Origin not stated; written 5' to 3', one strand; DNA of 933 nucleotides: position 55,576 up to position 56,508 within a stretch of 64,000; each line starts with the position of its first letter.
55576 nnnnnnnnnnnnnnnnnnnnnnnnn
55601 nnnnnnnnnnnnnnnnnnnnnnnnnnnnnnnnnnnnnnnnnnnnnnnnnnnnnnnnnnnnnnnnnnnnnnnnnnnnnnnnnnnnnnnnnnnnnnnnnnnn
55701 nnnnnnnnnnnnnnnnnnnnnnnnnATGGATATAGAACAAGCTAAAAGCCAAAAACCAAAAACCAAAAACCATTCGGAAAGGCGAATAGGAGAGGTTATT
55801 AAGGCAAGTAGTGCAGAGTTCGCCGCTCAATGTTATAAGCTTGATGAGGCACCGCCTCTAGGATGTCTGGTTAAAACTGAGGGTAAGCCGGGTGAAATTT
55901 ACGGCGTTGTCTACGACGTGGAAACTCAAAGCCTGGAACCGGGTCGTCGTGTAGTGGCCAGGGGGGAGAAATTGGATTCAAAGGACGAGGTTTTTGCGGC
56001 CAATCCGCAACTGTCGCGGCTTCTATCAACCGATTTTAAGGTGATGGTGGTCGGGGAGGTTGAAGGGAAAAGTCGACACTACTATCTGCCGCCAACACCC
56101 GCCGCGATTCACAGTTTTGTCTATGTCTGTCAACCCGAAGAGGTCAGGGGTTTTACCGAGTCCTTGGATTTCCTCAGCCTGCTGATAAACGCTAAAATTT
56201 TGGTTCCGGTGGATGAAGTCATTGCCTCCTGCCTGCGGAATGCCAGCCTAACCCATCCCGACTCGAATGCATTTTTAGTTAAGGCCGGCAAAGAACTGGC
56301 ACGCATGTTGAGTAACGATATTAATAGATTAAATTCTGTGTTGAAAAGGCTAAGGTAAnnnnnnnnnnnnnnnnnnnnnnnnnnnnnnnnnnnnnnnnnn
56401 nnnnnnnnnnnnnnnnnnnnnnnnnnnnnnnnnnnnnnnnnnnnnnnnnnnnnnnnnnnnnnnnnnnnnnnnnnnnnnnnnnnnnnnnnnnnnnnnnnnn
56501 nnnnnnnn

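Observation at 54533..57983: NurA - stand-alone HAS-barrel protein - HerA: a translationally coupled three-gene module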

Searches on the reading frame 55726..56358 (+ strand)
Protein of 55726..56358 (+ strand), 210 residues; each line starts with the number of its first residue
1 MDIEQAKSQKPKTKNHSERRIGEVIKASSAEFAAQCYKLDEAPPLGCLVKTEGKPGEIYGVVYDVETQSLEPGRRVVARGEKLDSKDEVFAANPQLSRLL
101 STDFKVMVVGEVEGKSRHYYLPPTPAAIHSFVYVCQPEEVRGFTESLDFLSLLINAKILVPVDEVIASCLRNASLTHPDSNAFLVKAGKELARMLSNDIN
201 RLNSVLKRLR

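Call 3: search_protein_families(library=pfam, proteins=[window:55726-56358:+], max_evalue=1)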
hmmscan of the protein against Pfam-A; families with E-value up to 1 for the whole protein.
window:55726-56358:+ (210 aa): 1 family
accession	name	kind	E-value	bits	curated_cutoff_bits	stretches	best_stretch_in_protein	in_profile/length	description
PF09378.16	HAS-barrel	-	4.3e-05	24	25.2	1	21-113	1-89/90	HAS barrel domain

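Call 4: search_protein_families(library=ncbifam, proteins=[window:55726-56358:+], max_evalue=1)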
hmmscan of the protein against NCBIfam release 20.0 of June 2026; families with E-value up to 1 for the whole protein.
window:55726-56358:+ (210 aa): 0 families

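Call 5: search_protein_families(library=padloc, proteins=[window:55726-56358:+], max_evalue=1)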
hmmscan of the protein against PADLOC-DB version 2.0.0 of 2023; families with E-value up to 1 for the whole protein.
window:55726-56358:+ (210 aa): 0 families

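Call 6: find_homologous_proteins(query=window:55726-56358:+, max_evalue=0.001)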
Query window:55726-56358:+ (210 aa): 491 proteins with E <= 0.001 among 803 candidates; the best 120 are listed.
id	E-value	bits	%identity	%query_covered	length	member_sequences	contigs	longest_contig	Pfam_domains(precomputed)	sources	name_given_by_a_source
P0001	1.1e-132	457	100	100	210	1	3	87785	-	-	-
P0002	1.2e-111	389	83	100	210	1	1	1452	-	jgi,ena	-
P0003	5.1e-107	374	81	100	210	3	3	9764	-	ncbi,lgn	-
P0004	6.3e-105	367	80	100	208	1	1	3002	-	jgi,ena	-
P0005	8.7e-104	363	77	100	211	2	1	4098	-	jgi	jgi:hypothetical protein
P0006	8.5e-95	334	73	100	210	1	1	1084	-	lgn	-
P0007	1.2e-93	330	72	100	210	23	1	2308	PF09378.17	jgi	jgi:hypothetical protein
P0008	4.3e-93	328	71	100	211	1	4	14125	PF09378.17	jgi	jgi:hypothetical protein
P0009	1.0e-92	327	71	100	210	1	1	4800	-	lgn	-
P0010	2.0e-92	326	71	100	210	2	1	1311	PF09378.17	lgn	-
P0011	4.0e-92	325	71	100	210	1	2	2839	-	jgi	jgi:hypothetical protein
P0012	4.1e-92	325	72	100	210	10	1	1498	-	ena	-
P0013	3.8e-90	319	71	100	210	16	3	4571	-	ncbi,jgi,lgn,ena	-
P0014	1.0e-89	317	69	100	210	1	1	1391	PF09378.17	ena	-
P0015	3.6e-89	315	69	100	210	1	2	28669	PF09378.17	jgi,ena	-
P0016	3.7e-89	315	70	100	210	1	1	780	PF09378.17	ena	-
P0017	5.2e-89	315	69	100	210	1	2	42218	PF09378.17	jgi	jgi:hypothetical protein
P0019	7.0e-89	314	69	100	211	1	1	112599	PF09378.17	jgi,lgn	jgi:hypothetical protein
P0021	2.6e-88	313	70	100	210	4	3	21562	PF09378.17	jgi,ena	jgi:hypothetical protein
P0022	3.0e-88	312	74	91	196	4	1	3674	PF09378.17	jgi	-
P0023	4.7e-88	312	70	100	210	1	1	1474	PF09378.17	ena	-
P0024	3.3e-87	309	70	100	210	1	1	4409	PF09378.17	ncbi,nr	ncbi:MAG: hypothetical protein MUO89_02735 [Dehalococcoidia bacterium]|nr:hypothetical protein [Deha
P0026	6.1e-87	308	67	100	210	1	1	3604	PF09378.17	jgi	jgi:hypothetical protein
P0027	9.5e-87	307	73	91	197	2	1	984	PF09378.17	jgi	jgi:hypothetical protein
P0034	1.0e-85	304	67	100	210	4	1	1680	PF09378.17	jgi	-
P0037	5.2e-85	302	65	100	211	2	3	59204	PF09378.17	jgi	jgi:hypothetical protein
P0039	4.1e-83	296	62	100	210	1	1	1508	PF09378.17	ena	-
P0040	4.2e-83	296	66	100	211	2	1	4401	PF09378.17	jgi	jgi:hypothetical protein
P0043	1.5e-82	294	70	91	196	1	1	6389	PF09378.17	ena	-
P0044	3.2e-82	293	70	92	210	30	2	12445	PF09378.17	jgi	jgi:hypothetical protein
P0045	3.4e-82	293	70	91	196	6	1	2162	PF09378.17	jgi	jgi:hypothetical protein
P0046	3.5e-82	293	70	91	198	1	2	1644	PF09378.17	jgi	-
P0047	5.6e-82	292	68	92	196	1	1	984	PF09378.17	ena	-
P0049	8.6e-82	291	69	91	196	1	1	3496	PF09378.17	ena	-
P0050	2.2e-81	290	70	91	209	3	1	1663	PF09378.17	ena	-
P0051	2.7e-81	290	62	100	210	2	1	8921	PF09378.17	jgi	jgi:hypothetical protein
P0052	3.1e-81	289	68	91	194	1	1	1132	PF09378.17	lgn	-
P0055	9.8e-81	288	69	91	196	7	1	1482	PF09378.17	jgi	-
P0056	1.4e-80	287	68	91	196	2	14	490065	PF09378.17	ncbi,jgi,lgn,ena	-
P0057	1.4e-80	287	69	92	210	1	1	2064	PF09378.17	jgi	jgi:hypothetical protein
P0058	2.1e-80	287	66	97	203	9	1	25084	PF09378.17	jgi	-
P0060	4.3e-80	286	70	91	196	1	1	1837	PF09378.17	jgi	jgi:hypothetical protein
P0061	5.1e-80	285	66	92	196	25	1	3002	PF09378.17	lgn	-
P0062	8.9e-80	285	69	91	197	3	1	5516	PF09378.17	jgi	jgi:hypothetical protein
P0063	1.0e-79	284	68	91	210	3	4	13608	PF09378.17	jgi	jgi:hypothetical protein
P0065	1.5e-79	284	67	91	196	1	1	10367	PF09378.17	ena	-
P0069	1.8e-79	284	68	91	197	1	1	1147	PF09378.17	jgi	-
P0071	4.2e-79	282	64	100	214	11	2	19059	PF09378.17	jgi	jgi:hypothetical protein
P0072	5.1e-79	282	68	91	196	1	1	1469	PF09378.17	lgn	-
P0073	1.5e-78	281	66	91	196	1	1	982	PF09378.17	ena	-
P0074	6.2e-78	279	67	91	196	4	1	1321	PF09378.17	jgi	jgi:hypothetical protein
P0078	8.4e-77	275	68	90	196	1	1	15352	PF09378.17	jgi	-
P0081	3.6e-76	273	65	91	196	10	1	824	PF09378.17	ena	-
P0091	9.4e-72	258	63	91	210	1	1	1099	PF09378.17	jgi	-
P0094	2.8e-71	257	64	91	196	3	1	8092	PF09378.17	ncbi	-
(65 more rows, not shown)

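Call 7: search_solved_structures(query=window:55726-56358:+, max_evalue=10, show_alignments=2)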
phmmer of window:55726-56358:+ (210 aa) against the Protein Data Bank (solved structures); distinct sequences matched with E-value up to 10: 2.
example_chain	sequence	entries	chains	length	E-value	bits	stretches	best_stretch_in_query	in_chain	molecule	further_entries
7ane_J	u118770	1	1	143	1.3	11.6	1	42-97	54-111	bL19m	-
7aih_J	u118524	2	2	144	1.3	11.5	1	42-97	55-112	bL19m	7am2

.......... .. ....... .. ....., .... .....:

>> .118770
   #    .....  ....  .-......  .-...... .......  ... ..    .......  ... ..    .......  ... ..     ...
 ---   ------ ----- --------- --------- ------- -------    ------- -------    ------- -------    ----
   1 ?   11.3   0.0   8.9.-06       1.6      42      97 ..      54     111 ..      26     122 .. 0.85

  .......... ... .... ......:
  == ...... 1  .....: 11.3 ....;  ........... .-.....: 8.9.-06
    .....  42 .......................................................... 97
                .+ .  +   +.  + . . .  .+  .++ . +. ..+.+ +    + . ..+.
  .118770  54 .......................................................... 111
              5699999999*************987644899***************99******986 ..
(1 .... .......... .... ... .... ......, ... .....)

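Call 11: find_related_loci(query=A1, collection=genome_contigs, flank=5000)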
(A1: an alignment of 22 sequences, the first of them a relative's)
Query A1 (210 aa) in genome_contigs; peptide patterns used: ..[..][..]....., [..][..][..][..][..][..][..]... (x = any residue, [..] = any of these).
193 stretches matched a pattern; 88 encode a relative of the query (tblastn E <= 1e-3); the best 80 are kept; 80 distinct loci.
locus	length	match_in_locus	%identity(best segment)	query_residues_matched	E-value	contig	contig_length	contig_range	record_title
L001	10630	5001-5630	70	1-210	7e-98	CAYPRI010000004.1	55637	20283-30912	MAG TPA_asm: uncultured Dehalococcoidales bacterium isolate SRP098346_co1_420 genome assembly, contig: NODE_230_length_5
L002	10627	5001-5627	71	7-210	4e-98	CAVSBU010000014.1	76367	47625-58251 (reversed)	MAG: uncultured Chloroflexia bacterium isolate MFD04408.bin.2.15 genome assembly, contig: contig_33427, whole genome sho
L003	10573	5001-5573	73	20-210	6e-93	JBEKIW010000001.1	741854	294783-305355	MAG: Dehalococcoidia bacterium isolate SPRUCE 309 SPRUCE_309_1, whole genome shotgun sequence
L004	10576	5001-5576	70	19-210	3e-89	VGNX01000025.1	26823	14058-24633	MAG: Chloroflexi bacterium isolate M_DeepCast_200m_m2_208 M_DeepCast_200m_m2_208_Ga0194113_10002198, whole genome shotgu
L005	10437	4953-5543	66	14-210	6e-89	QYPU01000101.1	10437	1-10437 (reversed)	MAG: Dehalococcoidia bacterium isolate PowLak16_MAG20 c_000000018628, whole genome shotgun sequence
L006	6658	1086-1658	68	20-210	5e-88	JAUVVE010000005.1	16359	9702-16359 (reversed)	MAG: Dehalococcoidia bacterium isolate CSMAG_1156 CSMAG_1156_k127_2876933_length_16359_cov_532.8314, whole genome shotgu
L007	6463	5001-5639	64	1-210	2e-87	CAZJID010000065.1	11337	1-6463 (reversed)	MAG TPA_asm: uncultured Dehalococcoidales bacterium isolate SRP214966_co4_401 genome assembly, contig: NODE_6042_length_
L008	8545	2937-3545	64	8-210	1e-85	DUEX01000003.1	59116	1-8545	MAG TPA_asm: Dehalococcoidia bacterium isolate W265 Contig3, whole genome shotgun sequence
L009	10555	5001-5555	68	20-204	3e-85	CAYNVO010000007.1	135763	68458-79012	MAG TPA_asm: uncultured Dehalococcoidales bacterium isolate SRP178699_co1_561 genome assembly, contig: NODE_49_length_13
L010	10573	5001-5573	65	20-210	8e-83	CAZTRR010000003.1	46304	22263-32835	MAG TPA_asm: uncultured Dehalococcoidales bacterium isolate SRP068000_co2_18 genome assembly, contig: NODE_239_length_46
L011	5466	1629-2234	61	5-210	1e-82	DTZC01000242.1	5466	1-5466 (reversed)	MAG TPA_asm: Dehalococcoidia bacterium isolate UWMA-0237 k99_495636, whole genome shotgun sequence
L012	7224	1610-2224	62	5-210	2e-82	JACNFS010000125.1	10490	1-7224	MAG: Dehalococcoidia bacterium isolate NIOZ-UU108 NIOZ-UU_NODE_7948_length_10490_cov_17.4938, whole genome shotgun seque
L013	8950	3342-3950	57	8-210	3e-77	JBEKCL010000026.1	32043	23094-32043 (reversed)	MAG: Dehalococcoidia bacterium isolate SPRUCE 159 SPRUCE_159_26, whole genome shotgun sequence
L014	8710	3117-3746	55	2-210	3e-76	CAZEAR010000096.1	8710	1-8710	MAG TPA_asm: uncultured Dehalococcoidales bacterium isolate binchicken_co294_169 genome assembly, contig: NODE_7173_leng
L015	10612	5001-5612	55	7-210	7e-73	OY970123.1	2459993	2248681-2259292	MAG: uncultured Chloroflexia bacterium isolate MFD01476.bin.c.5 genome assembly, chromosome: 1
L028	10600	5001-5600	51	10-210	6e-66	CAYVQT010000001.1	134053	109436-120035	MAG TPA_asm: uncultured Dehalococcoidia bacterium isolate binchicken_co334_130 genome assembly, contig: NODE_135_length_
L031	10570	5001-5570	52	20-210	9e-65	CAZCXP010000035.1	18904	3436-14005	MAG TPA_asm: uncultured Dehalococcoidia bacterium isolate binchicken_co89_461 genome assembly, contig: NODE_5178_length_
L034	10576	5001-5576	54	20-210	3e-64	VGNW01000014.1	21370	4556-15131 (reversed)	MAG: Chloroflexi bacterium isolate M_DeepCast_200m_m2_194 M_DeepCast_200m_m2_194_Ga0194113_10003396, whole genome shotgu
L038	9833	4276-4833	52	20-210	7e-63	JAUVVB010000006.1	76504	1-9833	MAG: Chloroflexota bacterium isolate CSMAG_1153 CSMAG_1153_k127_894064_length_76504_cov_23.4182, whole genome shotgun se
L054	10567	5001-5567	51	20-210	6e-56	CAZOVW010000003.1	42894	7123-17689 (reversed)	MAG TPA_asm: uncultured Dehalococcoidales bacterium isolate binchicken_co318_153 genome assembly, contig: NODE_232_lengt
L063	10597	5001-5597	47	20-209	2e-52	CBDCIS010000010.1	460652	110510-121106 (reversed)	MAG: Dehalococcoidia bacterium isolate 8e13df92-f4f3-4e34-85da-b913360e8956 genome assembly, contig: contig_10, whole ge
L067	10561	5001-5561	48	21-209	1e-50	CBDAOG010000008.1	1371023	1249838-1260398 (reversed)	MAG: Dehalococcoidia bacterium isolate 0aa05121-dee9-464a-b52f-06bcf9350706 genome assembly, contig: contig_8, whole gen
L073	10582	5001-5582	43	15-210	4e-46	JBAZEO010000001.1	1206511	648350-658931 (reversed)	MAG: Dehalococcoidia bacterium isolate SO_2017_LW3_128 NODE_3_length_1206511_cov_6.257372_LW162_2017, whole genome shotg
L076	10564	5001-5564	41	21-209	4e-41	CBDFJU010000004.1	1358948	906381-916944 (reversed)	MAG: Dehalococcoidia bacterium isolate 657d8e1c-b3ee-4bf2-81bf-5276bdb608e5 genome assembly, contig: contig_4, whole gen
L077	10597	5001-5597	40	11-210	6e-41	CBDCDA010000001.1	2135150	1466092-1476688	MAG: uncultured Candidatus Entotheonella sp. isolate cfaa4de9-a9c6-4b59-82e3-79f4103bd15e genome assembly, contig: conti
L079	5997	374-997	41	1-210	9e-40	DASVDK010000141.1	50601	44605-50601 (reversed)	MAG TPA_asm: Thermodesulfobacteriota bacterium isolate SMAG_U2031 k141_1624286, whole genome shotgun sequence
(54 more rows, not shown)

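Call 18: predict_structure(alignment_id=A1)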
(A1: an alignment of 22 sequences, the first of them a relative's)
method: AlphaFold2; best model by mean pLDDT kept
length: 210 residues; sequences in the alignment: 22
mean_pLDDT: 73.9   pTM: 0.71
mean pLDDT of the five models: 73.9, 67.9, 62.3, 59.9, 46.2
residues with pLDDT >= 90: 66; 70-90: 63; 50-70: 51; < 50: 30
segments of 3 or more residues with pLDDT < 50: 1-17, 79-81, 126-129
pLDDT, mean of each block of 10 residues (from residue 1): 38 43 71 65 85 76 73 50 55 57 81 77 53 85 91 86 93 94 95 94 90
secondary structure, 60 per line:
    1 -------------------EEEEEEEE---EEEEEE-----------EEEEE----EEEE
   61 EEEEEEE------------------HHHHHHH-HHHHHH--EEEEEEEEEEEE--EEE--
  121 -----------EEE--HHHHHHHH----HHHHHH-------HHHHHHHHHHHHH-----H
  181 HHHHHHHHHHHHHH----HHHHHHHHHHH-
elements in order: E20-27 E31-36 E48-52 E57-67 H86-92 H94-99 E102-113 E116-118 E132-134 H137-144 H149-154 H162-174 H180-194 H199-209

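Call 20: search_protein_representatives(alignment_id=A1)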
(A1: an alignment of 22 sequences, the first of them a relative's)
Query: 22 sequences, 196 profile positions. Proteins with E-value up to 0.001 (for the whole library): 965; up to 1e-10: 633; up to 1e-30: 177. The best 150 are listed.
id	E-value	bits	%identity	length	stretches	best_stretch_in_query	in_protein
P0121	1.3e-80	285.8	-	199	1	4-196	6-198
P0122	3.0e-80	284.6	-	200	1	2-195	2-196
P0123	4.6e-70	251.4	-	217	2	41-196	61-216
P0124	2.0e-69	249.3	-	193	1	5-195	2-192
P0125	2.0e-65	236.3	-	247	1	2-196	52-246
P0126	4.6e-65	235.0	-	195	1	4-195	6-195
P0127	1.2e-64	233.7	-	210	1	5-196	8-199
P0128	3.8e-64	232.1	-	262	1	5-196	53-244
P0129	3.1e-63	229.1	-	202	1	5-196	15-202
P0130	4.2e-63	228.6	-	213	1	5-195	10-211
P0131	1.9e-62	226.5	-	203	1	5-195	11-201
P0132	3.8e-62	225.5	-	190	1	5-196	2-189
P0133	6.5e-61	221.5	-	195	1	6-195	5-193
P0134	9.8e-60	217.7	-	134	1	63-196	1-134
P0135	3.2e-59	216.0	-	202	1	3-195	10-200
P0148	7.5e-54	198.5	-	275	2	1-101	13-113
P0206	3.8e-42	160.3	-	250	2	103-196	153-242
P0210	1.1e-41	158.8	-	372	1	6-195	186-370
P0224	2.2e-39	151.3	-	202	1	4-196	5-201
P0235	3.6e-38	147.3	-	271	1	4-142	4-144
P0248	5.6e-36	140.1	-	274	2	42-196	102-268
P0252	2.7e-35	137.9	-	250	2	31-195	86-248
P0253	3.3e-35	137.6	-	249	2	43-195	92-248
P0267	1.0e-33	132.7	-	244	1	2-195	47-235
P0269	1.4e-33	132.3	-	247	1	6-196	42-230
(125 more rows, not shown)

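Call 22: fold_search(model_id=the predicted structure, library=pdb)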
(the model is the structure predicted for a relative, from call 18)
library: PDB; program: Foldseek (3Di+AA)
matches with E <= 10: 781; with E <= 0.001: 49
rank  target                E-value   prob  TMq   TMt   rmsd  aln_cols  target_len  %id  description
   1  4d2i_B                4.1e-06  1.00  0.39  0.18   9.3       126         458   18  Crystal structure of the HerA hexameric DNA translocase from Sulfolobus solfataricus bound to AMP-PNP (released 2014-12-03)
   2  4d2i_A                5.7e-06  1.00  0.39  0.18   9.1       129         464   18  Crystal structure of the HerA hexameric DNA translocase from Sulfolobus solfataricus bound to AMP-PNP (released 2014-12-03)
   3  9x1l_A                1.7e-05  1.00  0.38  0.15  10.0       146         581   12  The cryo-EM structure of HerA-NurA complex with AMPPNP from Thermococcus kodakarensis (released 2026-02-04)
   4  9x1m_A                1.8e-05  1.00  0.40  0.16   9.3       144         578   13  The cryo-EM structure of HerA-NurA complex with AMPPNP and dsDNA from Thermococcus kodakarensis (released 2026-02-04)
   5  8wfd_E                4.3e-05  1.00  0.38  0.15   7.4       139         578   18  The cryo-EM structure of TdpAB in complex with AMPPNP and DNA (released 2025-01-22)
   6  9c1n_R                5.4e-05  1.00  0.40  0.15   5.8       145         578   14  HerA-DUF4297 assembly 2 (released 2025-06-04)
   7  8wfd_C                5.7e-05  1.00  0.39  0.16   8.8       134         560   17  The cryo-EM structure of TdpAB in complex with AMPPNP and DNA (released 2025-01-22)
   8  8zis_B                6.4e-05  1.00  0.34  0.14   4.7       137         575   14  HerA Hexamer (released 2025-03-12)
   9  8wfd_A                7.1e-05  1.00  0.40  0.17   8.7       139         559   16  The cryo-EM structure of TdpAB in complex with AMPPNP and DNA (released 2025-01-22)
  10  8wet_A                8.0e-05  1.00  0.38  0.15   8.9       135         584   18  The cryo-EM structure of TdpAB complex (released 2025-01-22)
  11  8sub_O                1.4e-04  1.00  0.37  0.14   4.7       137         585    9  E. coli SIR2-HerA complex (dodecamer SIR2 pentamer HerA) (released 2023-12-27)
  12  8wfd_F                1.5e-04  1.00  0.39  0.16   5.7       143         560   18  The cryo-EM structure of TdpAB in complex with AMPPNP and DNA (released 2025-01-22)
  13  9c1m_Q                1.8e-04  1.00  0.38  0.14   5.6       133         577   15  HerA-DUF assembly 1 (released 2025-06-04)
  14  8zir_P                1.8e-04  1.00  0.36  0.15   3.6       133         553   11  DUF4297-HerA complex (released 2025-03-12)
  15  8zit_Q                1.9e-04  1.00  0.37  0.14   5.0       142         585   10  DUF4297-HerA complex with DNA and ATPgamaS (released 2025-03-12)
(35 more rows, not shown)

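Call 27: search_protein_families(library=pfam, proteins=[P0210, P0128, P0148, P0235, P0248, P0206, P0252, P0253, P0267, P0269], max_evalue=0.01)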
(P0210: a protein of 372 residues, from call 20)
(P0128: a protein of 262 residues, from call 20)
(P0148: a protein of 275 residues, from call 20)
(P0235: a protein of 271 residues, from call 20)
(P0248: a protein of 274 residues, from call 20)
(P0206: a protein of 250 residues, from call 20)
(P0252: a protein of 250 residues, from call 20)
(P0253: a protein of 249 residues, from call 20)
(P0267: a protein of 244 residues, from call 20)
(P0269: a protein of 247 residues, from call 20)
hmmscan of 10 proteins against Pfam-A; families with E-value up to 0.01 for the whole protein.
P0210 (372 aa): 2 families
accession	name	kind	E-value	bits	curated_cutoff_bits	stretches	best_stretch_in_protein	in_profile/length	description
PF09376.16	NurA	-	1.4e-13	51.4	21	1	13-105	152-248/254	NurA domain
PF09378.16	HAS-barrel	-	4.4e-06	27.1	25.2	1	187-265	1-79/90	HAS barrel domain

P0128 (262 aa): 0 families

P0148 (275 aa): 0 families

P0235 (271 aa): 2 families
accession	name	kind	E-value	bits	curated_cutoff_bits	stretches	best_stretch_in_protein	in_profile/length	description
PF13458.12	Peripla_BP_6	-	3.5e-09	37.2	31.7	1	145-248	241-339/343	Periplasmic binding protein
PF09378.16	HAS-barrel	-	0.0022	18.5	25.2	1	7-98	1-86/90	HAS barrel domain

P0248 (274 aa): 0 families

P0206 (250 aa): 0 families

P0252 (250 aa): 0 families

P0253 (249 aa): 0 families

P0267 (244 aa): 1 family
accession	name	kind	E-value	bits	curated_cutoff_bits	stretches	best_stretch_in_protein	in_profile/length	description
PF09378.16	HAS-barrel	-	0.0024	18.4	25.2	1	52-141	1-90/90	HAS barrel domain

P0269 (247 aa): 1 family
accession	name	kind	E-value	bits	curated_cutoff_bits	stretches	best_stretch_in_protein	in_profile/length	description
PF09378.16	HAS-barrel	-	0.0095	16.5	25.2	0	42-95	4-50/90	HAS barrel domain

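Call 28: search_solved_structures(query=A1, max_evalue=10, show_alignments=3)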
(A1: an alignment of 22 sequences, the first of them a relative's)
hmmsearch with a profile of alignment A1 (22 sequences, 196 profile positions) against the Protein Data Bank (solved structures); distinct sequences matched with E-value up to 10: 3.
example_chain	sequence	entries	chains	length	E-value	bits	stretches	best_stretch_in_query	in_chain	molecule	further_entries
6eci_A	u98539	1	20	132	0.0044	19.7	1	20-56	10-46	Pyridoxamine 5'-phosphate oxidase-related, FMN-binding protein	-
7dz9_A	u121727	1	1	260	1.2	11.7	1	129-180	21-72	MbnB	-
7dz9_B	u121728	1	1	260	1.2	11.7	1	129-180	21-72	cpMbnB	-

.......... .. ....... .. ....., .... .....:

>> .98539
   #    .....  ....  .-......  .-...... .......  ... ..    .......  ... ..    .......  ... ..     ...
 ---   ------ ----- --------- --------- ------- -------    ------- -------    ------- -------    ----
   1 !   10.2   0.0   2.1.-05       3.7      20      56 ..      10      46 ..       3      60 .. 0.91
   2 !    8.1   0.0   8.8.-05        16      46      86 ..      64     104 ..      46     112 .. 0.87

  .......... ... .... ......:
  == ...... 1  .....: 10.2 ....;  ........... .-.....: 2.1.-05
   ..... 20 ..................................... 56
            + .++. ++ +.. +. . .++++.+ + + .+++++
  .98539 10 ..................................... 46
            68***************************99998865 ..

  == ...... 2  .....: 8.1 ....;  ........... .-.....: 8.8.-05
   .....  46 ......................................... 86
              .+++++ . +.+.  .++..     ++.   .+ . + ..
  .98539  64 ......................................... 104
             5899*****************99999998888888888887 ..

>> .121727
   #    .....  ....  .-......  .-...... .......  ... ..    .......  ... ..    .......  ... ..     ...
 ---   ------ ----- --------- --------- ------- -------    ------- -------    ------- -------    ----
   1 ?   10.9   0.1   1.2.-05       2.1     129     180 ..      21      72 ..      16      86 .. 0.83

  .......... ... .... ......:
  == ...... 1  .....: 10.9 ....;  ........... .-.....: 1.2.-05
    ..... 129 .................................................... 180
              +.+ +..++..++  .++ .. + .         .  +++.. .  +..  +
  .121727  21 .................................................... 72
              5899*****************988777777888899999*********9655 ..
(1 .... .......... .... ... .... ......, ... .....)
